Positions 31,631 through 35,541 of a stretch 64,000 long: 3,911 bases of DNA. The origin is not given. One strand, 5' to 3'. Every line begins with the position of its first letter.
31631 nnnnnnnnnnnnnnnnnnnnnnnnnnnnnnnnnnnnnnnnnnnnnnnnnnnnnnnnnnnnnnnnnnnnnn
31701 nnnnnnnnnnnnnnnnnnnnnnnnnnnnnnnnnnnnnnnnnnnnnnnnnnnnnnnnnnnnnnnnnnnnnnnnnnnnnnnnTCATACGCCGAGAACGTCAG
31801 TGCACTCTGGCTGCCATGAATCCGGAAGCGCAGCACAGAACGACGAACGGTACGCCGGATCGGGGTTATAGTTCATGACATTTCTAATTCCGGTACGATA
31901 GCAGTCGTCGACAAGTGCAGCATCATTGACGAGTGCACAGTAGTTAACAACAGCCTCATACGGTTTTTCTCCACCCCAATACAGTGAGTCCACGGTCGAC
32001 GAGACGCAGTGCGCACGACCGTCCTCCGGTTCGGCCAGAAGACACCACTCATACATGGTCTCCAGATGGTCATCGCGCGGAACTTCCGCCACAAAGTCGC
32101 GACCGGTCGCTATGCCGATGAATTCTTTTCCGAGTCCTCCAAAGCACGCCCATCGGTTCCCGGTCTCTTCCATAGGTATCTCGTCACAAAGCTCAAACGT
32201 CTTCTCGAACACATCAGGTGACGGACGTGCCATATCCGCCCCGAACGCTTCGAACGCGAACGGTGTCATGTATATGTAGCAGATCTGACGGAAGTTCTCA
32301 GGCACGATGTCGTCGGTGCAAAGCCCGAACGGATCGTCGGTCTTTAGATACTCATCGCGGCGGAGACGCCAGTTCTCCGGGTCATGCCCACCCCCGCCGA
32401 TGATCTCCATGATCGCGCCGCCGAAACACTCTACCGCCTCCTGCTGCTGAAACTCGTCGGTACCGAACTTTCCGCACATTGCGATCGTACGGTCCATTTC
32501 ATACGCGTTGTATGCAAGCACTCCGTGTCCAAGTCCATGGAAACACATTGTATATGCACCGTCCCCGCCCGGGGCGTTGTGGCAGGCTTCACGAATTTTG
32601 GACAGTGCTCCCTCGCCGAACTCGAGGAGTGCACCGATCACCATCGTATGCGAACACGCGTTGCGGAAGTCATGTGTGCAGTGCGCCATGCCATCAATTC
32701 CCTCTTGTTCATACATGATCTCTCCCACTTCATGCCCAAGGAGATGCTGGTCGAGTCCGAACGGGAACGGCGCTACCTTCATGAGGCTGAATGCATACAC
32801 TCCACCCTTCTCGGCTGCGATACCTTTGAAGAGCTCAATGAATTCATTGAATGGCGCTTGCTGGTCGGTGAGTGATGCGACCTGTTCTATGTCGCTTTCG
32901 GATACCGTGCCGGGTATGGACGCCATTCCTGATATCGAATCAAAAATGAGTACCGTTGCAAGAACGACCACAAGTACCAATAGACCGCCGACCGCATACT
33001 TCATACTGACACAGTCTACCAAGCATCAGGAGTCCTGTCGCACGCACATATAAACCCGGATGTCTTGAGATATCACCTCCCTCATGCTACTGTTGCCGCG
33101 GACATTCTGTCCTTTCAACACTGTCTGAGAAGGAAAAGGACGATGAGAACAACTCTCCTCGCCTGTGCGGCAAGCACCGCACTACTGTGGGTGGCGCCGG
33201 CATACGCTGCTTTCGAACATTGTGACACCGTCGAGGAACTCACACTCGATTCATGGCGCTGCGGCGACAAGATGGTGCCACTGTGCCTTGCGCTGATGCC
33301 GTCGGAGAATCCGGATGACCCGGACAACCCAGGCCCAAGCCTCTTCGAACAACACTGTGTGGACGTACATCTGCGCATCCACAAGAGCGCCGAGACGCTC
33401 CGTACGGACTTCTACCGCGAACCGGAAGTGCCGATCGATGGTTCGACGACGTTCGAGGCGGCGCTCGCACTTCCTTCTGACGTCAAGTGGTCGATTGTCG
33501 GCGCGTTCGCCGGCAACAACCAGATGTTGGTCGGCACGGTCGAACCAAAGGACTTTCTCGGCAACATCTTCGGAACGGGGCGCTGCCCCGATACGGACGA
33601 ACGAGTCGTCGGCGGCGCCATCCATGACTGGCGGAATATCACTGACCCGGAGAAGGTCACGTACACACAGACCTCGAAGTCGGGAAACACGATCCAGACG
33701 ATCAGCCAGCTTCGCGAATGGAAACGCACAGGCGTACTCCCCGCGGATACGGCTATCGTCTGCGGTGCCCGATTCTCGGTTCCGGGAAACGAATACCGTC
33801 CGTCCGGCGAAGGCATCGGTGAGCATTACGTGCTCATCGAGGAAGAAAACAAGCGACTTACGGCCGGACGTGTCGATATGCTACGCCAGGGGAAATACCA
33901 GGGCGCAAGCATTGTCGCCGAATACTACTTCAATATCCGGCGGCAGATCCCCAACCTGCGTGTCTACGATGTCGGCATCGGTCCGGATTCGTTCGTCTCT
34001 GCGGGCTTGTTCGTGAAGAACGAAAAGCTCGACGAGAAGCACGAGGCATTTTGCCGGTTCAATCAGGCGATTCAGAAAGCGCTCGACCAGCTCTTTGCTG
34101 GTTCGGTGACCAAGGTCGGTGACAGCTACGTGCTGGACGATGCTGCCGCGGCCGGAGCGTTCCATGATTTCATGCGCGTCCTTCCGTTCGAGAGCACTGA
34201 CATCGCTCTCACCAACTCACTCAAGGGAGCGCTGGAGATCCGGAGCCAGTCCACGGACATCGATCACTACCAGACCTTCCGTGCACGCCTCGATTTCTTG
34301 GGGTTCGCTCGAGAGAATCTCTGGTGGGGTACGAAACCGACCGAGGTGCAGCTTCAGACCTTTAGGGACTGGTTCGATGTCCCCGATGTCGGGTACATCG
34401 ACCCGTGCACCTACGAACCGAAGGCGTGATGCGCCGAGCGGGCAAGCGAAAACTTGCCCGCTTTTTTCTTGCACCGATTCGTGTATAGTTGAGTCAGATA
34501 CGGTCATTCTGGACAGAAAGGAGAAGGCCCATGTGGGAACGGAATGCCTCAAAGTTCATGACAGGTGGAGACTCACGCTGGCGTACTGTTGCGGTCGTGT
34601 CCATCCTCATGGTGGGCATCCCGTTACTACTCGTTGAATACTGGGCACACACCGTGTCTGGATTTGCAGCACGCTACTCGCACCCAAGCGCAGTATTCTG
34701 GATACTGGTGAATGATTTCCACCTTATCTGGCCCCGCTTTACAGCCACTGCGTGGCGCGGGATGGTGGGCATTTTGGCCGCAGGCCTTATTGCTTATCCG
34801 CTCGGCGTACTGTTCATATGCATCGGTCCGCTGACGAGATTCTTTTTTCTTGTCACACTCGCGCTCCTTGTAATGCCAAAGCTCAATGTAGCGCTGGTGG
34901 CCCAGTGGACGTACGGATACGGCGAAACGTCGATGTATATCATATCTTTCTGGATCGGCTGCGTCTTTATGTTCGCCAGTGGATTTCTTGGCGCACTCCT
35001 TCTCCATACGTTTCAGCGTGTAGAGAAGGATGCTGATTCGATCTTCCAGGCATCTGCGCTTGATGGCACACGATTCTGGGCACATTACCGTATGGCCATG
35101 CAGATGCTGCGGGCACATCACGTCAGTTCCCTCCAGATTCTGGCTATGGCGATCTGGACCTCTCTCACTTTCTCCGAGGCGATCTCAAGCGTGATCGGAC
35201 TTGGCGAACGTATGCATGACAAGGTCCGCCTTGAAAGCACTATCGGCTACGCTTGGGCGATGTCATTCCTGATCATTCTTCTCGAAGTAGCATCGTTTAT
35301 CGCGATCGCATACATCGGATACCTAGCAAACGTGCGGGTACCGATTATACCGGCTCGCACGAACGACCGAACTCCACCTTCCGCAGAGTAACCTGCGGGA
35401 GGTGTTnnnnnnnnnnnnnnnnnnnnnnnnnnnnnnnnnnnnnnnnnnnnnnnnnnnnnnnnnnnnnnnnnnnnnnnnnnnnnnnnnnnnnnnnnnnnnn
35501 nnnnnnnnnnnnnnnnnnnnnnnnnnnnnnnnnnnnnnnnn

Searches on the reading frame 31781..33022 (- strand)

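Call 9: search_protein_families(library=pfam, max_evalue=0.001, proteins=[window:31781-33022:-])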
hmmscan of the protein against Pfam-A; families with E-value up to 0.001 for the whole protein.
window:31781-33022:- (413 aa): 0 families

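Call 75: search_protein_families(library=pfam, max_evalue=1, proteins=[window:31781-33022:-])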
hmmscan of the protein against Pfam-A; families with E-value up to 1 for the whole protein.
window:31781-33022:- (413 aa): 1 family
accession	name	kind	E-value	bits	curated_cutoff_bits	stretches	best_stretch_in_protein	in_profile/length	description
PF23767.2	TscA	-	0.045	14.4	27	1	307-328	35-56/67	TscA antitoxin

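Call 76: search_protein_families(library=ncbifam, max_evalue=1, proteins=[window:31781-33022:-])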
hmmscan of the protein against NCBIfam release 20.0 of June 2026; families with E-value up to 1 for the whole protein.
window:31781-33022:- (413 aa): 1 family
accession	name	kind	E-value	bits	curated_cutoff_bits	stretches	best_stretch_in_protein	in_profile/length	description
NF047365.1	TscA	equivalog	0.14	12.5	90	1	307-328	35-56/63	type II toxin-antitoxin system antitoxin TscA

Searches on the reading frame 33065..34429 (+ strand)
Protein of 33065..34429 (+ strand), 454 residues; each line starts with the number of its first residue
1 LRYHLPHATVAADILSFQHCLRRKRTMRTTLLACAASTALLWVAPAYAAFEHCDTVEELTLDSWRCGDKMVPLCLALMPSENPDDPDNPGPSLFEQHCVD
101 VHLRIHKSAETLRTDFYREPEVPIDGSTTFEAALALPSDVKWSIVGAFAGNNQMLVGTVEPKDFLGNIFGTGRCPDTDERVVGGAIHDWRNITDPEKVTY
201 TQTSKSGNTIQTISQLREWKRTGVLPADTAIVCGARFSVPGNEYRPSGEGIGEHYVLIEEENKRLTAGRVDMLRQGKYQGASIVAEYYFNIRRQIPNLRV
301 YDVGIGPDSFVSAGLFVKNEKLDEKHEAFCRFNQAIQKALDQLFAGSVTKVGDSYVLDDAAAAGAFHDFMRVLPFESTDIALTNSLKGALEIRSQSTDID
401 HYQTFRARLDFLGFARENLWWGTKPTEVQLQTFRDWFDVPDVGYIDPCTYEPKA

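Call 9: search_protein_families(library=pfam, max_evalue=0.001, proteins=[window:33065-34429:+])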
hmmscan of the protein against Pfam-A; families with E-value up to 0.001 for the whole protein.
window:33065-34429:+ (454 aa): 0 families

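Call 75: search_protein_families(library=pfam, max_evalue=1, proteins=[window:33065-34429:+])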
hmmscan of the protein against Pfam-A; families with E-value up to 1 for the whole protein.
window:33065-34429:+ (454 aa): 1 family
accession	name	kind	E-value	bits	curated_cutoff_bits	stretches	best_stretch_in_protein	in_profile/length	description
PF01570.22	Flavi_propep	-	0.11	12.9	27.6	0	55-87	31-62/88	Flavivirus polyprotein propeptide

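Call 76: search_protein_families(library=ncbifam, max_evalue=1, proteins=[window:33065-34429:+])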
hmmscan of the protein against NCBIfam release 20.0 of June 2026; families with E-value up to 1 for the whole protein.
window:33065-34429:+ (454 aa): 0 families

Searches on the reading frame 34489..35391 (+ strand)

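Call 9: search_protein_families(library=pfam, max_evalue=0.001, proteins=[window:34489-35391:+])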
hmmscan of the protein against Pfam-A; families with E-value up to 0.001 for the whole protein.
window:34489-35391:+ (300 aa): 0 families

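Call 75: search_protein_families(library=pfam, max_evalue=1, proteins=[window:34489-35391:+])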
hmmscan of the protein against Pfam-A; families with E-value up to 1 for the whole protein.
window:34489-35391:+ (300 aa): 1 family
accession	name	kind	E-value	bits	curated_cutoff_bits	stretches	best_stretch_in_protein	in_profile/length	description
PF10177.14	DUF2371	-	0.37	11.6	22.9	0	36-56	47-67/143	Uncharacterised conserved protein (DUF2371)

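Call 76: search_protein_families(library=ncbifam, max_evalue=1, proteins=[window:34489-35391:+])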
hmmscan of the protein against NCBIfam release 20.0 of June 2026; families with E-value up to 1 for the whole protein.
window:34489-35391:+ (300 aa): 0 families
